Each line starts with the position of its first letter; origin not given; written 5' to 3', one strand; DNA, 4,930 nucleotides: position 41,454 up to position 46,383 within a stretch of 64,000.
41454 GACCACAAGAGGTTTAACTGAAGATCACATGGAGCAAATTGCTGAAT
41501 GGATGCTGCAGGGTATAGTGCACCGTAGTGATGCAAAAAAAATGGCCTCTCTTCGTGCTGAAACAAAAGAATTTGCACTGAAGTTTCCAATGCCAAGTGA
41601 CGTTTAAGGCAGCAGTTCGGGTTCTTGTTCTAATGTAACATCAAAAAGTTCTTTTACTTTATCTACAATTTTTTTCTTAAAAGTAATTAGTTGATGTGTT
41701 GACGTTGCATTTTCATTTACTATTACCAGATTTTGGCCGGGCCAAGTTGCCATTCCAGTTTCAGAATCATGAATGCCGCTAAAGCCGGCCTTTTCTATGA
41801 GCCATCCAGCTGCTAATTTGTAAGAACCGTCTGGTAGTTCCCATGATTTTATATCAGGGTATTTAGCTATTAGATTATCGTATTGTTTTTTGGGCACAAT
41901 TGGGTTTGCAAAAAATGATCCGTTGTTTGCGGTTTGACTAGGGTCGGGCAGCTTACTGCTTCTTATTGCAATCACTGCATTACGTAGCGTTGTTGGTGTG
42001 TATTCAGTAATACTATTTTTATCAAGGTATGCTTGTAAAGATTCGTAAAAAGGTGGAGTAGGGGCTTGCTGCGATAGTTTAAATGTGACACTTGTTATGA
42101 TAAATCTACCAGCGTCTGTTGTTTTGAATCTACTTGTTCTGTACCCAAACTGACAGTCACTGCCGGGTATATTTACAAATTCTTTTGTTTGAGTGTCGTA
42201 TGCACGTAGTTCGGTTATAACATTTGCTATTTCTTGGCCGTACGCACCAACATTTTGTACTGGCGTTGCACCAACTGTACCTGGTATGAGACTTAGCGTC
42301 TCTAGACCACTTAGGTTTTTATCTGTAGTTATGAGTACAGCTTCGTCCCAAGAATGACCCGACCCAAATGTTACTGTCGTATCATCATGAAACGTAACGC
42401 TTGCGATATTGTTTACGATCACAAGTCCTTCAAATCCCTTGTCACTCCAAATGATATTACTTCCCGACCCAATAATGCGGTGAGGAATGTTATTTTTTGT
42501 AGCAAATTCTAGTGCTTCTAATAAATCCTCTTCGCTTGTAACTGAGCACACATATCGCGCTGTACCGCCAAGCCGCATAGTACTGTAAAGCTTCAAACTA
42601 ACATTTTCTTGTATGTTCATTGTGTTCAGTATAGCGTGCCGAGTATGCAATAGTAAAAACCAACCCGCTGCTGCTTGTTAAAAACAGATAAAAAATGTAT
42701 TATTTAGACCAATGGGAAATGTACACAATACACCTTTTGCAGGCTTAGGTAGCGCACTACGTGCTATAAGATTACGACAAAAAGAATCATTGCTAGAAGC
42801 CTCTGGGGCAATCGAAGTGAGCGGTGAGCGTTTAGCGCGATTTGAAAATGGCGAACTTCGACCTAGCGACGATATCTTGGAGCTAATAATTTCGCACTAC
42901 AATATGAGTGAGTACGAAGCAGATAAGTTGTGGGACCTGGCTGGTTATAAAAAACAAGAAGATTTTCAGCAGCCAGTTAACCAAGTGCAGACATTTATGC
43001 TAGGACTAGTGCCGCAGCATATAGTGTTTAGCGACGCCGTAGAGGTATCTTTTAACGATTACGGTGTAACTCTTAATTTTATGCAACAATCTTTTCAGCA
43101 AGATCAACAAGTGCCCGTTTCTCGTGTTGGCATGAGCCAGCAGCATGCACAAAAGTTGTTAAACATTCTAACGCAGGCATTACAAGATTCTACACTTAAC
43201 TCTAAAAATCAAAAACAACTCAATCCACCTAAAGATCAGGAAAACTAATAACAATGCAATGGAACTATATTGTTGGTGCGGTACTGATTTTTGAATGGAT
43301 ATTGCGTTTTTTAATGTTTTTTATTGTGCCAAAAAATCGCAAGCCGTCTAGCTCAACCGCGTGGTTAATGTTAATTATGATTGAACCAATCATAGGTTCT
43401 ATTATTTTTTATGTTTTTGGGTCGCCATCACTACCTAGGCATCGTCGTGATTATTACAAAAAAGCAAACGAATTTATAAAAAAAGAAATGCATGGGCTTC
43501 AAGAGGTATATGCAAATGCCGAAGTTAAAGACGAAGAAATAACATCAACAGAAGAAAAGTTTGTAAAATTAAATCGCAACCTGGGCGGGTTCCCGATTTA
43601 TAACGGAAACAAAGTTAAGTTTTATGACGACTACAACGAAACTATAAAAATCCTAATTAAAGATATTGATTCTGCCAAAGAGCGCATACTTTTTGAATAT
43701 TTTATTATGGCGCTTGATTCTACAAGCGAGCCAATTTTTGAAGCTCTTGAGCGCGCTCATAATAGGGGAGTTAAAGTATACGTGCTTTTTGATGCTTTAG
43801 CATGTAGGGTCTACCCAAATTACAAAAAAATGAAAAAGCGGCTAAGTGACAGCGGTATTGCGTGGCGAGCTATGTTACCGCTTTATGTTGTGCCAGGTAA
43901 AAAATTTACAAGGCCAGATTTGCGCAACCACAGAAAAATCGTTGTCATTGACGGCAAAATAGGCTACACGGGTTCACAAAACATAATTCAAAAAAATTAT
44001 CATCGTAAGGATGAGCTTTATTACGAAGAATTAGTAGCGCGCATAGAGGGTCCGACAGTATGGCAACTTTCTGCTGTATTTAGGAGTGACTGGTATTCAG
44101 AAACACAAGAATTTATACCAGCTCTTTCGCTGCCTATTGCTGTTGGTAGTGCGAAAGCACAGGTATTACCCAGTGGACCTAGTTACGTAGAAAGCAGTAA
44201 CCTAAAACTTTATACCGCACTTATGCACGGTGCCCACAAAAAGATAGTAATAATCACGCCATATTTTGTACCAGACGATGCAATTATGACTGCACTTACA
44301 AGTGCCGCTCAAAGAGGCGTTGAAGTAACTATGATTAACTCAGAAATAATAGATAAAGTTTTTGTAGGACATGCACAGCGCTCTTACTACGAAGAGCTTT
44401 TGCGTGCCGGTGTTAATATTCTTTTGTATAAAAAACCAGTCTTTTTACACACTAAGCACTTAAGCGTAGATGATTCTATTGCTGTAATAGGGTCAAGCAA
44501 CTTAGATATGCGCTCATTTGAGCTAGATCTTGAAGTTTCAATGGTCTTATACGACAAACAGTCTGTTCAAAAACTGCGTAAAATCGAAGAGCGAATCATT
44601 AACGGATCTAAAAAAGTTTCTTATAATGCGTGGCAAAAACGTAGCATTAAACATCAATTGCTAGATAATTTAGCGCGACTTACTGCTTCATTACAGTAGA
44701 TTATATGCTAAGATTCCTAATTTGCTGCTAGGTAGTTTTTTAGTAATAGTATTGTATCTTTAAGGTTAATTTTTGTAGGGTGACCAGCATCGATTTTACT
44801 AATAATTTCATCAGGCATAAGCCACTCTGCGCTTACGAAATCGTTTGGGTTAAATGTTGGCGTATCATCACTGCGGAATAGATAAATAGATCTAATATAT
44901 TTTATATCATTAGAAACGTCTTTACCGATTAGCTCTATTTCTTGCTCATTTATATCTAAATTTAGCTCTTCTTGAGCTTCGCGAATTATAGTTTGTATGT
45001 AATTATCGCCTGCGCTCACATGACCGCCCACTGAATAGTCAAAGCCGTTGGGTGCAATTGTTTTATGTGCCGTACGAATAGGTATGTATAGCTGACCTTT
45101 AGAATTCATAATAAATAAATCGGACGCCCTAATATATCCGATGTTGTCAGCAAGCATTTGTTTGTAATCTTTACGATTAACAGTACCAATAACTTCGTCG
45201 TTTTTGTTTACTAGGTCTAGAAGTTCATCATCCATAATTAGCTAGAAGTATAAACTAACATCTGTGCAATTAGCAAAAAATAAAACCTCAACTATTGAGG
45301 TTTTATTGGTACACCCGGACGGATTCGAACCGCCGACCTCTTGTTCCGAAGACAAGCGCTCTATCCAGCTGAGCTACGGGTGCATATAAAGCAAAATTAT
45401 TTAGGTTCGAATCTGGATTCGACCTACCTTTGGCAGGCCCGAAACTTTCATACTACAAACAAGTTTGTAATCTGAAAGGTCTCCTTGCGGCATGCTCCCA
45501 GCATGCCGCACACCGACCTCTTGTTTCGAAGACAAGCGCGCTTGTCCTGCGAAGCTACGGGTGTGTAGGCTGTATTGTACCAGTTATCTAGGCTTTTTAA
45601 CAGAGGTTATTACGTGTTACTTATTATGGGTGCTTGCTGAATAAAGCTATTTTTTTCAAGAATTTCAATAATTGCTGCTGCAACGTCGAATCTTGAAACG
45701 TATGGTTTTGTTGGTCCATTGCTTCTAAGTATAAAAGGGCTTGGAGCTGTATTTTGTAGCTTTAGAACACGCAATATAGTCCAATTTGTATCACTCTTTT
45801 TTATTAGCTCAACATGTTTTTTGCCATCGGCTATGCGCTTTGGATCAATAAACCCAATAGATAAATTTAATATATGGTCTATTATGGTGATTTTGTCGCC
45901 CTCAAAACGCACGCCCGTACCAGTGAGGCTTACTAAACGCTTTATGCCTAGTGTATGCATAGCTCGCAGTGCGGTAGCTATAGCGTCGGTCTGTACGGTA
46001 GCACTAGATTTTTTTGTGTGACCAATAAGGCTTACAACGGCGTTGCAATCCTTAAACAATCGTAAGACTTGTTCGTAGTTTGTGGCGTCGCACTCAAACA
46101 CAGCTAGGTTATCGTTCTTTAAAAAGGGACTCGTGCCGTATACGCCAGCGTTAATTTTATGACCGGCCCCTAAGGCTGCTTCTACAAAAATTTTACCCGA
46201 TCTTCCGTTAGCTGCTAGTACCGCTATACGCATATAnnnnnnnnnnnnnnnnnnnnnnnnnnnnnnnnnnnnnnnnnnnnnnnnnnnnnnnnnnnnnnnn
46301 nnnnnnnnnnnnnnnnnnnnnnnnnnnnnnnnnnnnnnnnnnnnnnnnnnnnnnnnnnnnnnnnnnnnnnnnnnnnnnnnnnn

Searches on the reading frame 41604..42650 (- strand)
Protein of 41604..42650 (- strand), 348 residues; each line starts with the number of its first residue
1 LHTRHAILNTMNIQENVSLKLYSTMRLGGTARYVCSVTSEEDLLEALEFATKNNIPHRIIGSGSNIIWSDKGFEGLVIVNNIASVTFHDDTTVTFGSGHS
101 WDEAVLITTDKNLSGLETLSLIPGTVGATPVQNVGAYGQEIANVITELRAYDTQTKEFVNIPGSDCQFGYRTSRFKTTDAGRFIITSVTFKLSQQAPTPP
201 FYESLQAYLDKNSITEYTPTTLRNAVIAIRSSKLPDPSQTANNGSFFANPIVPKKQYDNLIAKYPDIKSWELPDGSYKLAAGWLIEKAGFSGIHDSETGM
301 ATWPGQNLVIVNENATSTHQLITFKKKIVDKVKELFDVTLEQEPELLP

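Call 50: search_protein_families(library=pfam, max_evalue=0.00001, proteins=[window:41604-42650:-])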
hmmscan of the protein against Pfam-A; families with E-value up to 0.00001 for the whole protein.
window:41604-42650:- (348 aa): 2 families
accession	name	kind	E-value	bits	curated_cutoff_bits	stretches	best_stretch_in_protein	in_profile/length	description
PF01565.28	FAD_binding_4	-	3.1e-20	72.7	26.4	1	32-152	2-130/139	FAD binding domain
PF02873.21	MurB_C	-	9.4e-17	61.5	27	1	223-346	3-98/99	UDP-N-acetylenolpyruvoylglucosamine reductase, C-terminal domain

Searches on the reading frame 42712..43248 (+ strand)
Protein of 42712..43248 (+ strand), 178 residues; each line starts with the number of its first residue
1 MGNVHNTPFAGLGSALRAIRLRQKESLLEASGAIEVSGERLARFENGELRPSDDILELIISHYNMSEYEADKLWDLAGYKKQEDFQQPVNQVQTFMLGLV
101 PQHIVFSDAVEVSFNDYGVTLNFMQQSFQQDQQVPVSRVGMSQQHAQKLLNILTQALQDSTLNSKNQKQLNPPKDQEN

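Call 50: search_protein_families(library=pfam, max_evalue=0.00001, proteins=[window:42712-43248:+])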
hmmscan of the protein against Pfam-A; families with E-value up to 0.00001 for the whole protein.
window:42712-43248:+ (178 aa): 1 family
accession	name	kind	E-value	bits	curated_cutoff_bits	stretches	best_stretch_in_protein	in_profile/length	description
PF13560.12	HTH_31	-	7.1e-06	26.7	27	0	12-72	2-63/64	Helix-turn-helix domain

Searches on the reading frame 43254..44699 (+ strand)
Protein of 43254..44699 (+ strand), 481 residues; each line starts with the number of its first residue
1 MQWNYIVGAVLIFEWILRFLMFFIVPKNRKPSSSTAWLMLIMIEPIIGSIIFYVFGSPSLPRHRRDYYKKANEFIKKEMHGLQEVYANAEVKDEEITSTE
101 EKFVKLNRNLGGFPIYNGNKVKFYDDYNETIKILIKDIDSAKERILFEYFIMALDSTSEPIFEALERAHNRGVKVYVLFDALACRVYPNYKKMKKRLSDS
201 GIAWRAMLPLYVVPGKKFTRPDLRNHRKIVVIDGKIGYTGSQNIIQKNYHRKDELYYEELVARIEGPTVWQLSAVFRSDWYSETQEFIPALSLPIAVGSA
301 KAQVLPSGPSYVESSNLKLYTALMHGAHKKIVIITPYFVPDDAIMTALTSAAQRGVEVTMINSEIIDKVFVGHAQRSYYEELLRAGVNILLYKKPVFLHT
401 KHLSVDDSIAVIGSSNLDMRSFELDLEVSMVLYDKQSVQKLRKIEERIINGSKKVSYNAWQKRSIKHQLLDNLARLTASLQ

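Call 3: search_protein_families(library=pfam, proteins=[window:43254-44699:+], max_evalue=0.01)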
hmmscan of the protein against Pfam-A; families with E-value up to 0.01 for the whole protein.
window:43254-44699:+ (481 aa): 4 families
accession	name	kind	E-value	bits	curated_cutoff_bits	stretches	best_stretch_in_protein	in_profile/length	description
PF13091.12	PLDc_2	-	1.1e-47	161.6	27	2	322-446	3-129/132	PLD-like domain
PF00614.28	PLDc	-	2.7e-10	40.2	21.9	2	222-243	2-23/28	Phospholipase D Active site motif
PF13396.11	PLDc_N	-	2.3e-05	24.7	23.3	1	21-56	7-41/42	Phospholipase_D-nuclease N-terminal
PF13090.12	PP_kinase_C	-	0.0014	18.6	25.8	0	338-453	37-147/172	Polyphosphate kinase C-terminal domain 2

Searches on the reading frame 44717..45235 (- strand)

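Call 3: search_protein_families(library=pfam, proteins=[window:44717-45235:-], max_evalue=0.01)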
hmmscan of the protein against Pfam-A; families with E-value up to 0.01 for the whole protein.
window:44717-45235:- (172 aa): 1 family
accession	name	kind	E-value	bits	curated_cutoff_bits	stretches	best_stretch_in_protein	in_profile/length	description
PF00293.34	NUDIX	-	8e-11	42.5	21.1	1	36-151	4-123/134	NUDIX domain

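Call 23: search_protein_families(library=ncbifam, proteins=[window:44717-45235:-], max_evalue=0.001)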
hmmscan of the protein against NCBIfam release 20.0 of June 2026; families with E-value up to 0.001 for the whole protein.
window:44717-45235:- (172 aa): 6 families
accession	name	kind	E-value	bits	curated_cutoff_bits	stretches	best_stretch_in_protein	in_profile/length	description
NF011922.0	PRK15393.1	equivalog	1.6e-13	50.7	152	1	3-150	10-153/182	NUDIX hydrolase YfcD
NF002995.0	PRK03759.1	equivalog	6.4e-10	39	127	1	2-150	5-156/185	isopentenyl-diphosphate Delta-isomerase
NF041653.1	Nud_hyd_Meth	equivalog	6.4e-09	35.8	300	1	8-148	4-142/170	Nudix hydrolase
TIGR02150.1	IPP_isom_1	equivalog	4.1e-07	30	105.8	1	8-140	3-136/159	isopentenyl-diphosphate delta-isomerase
NF006961.0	PRK09438.1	equivalog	0.0001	21.8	103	1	63-113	31-79/151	dihydroneopterin triphosphate diphosphatase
TIGR00586.1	mutt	equivalog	0.00024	21.1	97.9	1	42-98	12-66/129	8-oxo-dGTP diphosphatase MutT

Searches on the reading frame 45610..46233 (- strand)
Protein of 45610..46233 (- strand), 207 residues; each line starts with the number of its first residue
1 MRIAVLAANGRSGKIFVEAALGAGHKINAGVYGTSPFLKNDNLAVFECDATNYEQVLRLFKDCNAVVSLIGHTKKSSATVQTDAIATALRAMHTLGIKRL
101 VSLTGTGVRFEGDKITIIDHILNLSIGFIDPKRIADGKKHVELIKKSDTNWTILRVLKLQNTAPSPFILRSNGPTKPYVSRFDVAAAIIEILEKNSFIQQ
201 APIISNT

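Call 3: search_protein_families(library=pfam, proteins=[window:45610-46233:-], max_evalue=0.01)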
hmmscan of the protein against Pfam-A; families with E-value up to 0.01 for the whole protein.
window:45610-46233:- (207 aa): 3 families
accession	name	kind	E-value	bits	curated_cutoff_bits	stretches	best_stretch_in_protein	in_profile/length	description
PF13460.12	NAD_binding_10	-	6.1e-23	82.1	27.2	1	8-194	2-183/184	NAD(P)H-binding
PF05368.20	NmrA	-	2.1e-06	28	27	1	2-91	4-97/298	NmrA-like family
PF01370.27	Epimerase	-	0.0011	18.8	20.9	1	8-103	6-113/240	NAD dependent epimerase/dehydratase family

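Call 23: search_protein_families(library=ncbifam, proteins=[window:45610-46233:-], max_evalue=0.001)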
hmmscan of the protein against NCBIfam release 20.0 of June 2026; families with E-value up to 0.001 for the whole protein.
window:45610-46233:- (207 aa): 0 families
